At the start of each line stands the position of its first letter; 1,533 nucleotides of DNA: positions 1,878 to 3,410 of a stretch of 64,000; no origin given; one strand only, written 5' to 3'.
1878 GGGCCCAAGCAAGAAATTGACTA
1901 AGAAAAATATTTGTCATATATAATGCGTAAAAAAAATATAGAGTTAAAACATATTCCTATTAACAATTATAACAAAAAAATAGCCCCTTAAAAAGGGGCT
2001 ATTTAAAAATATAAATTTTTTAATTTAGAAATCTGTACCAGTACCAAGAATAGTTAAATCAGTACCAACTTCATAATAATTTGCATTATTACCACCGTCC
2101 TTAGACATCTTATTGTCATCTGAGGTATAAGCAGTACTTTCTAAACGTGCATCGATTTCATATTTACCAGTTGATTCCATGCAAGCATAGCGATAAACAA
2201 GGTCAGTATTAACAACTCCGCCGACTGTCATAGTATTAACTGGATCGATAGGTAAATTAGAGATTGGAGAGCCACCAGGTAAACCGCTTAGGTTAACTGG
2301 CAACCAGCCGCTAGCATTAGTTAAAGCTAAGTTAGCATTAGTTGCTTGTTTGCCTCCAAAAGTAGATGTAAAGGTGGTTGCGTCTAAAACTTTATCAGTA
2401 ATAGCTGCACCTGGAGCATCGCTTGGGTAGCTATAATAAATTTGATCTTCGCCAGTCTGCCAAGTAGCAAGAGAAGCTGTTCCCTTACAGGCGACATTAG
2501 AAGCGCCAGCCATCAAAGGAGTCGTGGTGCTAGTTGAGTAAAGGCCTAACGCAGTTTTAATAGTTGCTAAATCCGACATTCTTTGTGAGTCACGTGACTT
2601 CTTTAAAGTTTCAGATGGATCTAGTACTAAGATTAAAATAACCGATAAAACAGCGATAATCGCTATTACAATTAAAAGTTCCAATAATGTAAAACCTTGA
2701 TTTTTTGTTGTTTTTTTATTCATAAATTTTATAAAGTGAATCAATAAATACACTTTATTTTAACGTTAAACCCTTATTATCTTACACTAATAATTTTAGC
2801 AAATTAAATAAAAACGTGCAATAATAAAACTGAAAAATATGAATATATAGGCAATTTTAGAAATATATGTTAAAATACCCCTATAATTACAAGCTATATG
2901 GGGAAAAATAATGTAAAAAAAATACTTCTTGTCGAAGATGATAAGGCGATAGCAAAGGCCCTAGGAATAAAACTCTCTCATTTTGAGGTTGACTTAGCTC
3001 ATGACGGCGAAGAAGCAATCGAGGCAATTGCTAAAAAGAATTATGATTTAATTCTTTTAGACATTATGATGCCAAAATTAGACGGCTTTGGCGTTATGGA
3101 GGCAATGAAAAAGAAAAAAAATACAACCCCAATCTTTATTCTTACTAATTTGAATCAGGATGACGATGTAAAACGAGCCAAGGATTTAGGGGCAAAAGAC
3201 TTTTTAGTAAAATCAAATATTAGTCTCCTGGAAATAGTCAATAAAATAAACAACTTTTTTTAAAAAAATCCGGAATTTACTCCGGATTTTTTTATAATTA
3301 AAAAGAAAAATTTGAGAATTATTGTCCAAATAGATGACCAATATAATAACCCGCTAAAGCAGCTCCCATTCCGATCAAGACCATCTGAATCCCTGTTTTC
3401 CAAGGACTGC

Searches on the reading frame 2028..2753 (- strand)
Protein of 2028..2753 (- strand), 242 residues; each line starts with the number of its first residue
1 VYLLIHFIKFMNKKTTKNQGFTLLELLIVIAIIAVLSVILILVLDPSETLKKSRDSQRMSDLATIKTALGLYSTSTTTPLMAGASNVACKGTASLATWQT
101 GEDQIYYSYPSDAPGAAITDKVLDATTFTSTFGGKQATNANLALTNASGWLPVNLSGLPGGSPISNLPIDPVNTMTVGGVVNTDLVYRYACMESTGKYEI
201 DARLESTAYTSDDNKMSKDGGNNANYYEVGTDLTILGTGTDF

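Call 37: search_protein_families(library=pfam, proteins=[window:2028-2753:-], max_evalue=0.01)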
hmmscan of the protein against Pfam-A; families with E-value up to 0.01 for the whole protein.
window:2028-2753:- (242 aa): 1 family
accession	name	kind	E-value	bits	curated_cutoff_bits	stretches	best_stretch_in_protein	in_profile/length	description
PF07963.17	N_methyl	-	3.9e-08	33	21.2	1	17-40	3-26/27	Prokaryotic N-terminal methylation motif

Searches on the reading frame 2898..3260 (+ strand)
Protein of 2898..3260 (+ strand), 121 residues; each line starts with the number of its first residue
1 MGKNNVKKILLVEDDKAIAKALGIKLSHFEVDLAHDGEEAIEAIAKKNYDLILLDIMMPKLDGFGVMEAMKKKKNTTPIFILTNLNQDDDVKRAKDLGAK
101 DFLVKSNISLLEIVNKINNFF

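Call 37: search_protein_families(library=pfam, proteins=[window:2898-3260:+], max_evalue=0.01)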
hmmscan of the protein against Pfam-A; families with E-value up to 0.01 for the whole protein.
window:2898-3260:+ (121 aa): 2 families
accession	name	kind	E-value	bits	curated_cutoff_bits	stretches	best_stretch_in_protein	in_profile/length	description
PF00072.30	Response_reg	-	1.4e-24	86.8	30.2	1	9-107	1-101/111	Response regulator receiver domain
PF23198.2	PDE8A_N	-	0.0012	19.3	29.6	1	23-83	29-90/147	PDE8A-like, N-terminal domain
